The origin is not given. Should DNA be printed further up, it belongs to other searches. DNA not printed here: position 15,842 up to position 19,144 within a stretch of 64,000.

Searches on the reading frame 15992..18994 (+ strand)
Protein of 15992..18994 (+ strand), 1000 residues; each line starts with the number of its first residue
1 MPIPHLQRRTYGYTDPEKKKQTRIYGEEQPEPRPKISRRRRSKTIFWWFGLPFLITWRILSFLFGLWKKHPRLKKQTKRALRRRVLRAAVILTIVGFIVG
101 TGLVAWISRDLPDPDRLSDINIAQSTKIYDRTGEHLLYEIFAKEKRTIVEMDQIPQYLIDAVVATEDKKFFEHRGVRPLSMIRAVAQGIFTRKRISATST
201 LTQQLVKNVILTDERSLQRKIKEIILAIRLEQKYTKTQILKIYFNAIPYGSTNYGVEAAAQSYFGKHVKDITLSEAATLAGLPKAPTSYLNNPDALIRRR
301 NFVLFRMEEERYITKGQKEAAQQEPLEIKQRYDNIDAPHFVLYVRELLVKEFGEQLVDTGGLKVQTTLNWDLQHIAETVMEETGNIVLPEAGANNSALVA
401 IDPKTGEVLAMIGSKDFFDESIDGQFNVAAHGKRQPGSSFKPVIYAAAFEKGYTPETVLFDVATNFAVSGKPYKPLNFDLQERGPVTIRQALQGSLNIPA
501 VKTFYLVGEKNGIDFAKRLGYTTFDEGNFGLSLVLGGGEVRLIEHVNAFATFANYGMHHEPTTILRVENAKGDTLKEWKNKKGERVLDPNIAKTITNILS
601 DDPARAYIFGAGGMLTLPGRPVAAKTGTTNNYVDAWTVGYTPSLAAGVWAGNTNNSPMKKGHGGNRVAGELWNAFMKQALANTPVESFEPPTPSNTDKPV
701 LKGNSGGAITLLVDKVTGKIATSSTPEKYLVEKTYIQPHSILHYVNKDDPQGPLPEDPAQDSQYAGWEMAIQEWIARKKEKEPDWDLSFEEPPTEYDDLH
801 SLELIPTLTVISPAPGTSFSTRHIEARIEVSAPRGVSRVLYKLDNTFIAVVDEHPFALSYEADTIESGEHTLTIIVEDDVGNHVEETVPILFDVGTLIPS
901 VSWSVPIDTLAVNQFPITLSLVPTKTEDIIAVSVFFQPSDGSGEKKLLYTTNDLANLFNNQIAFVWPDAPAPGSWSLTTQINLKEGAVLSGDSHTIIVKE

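Call 117: search_protein_families(library=pfam, proteins=[window:15992-18994:+], max_evalue=0.001)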
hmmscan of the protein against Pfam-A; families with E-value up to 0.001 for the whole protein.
window:15992-18994:+ (1000 aa): 3 families
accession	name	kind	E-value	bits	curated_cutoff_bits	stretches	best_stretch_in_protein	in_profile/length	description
PF00912.28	Transgly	-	8.6e-59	198.4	27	1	137-307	5-177/178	Transglycosylase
PF00905.27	Transpeptidase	-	8.2e-29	101.2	22.1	1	398-676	3-298/299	Penicillin binding protein transpeptidase domain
PF17957.7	Big_7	-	2.8e-09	37.9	24.1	1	806-874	1-70/70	Bacterial Ig domain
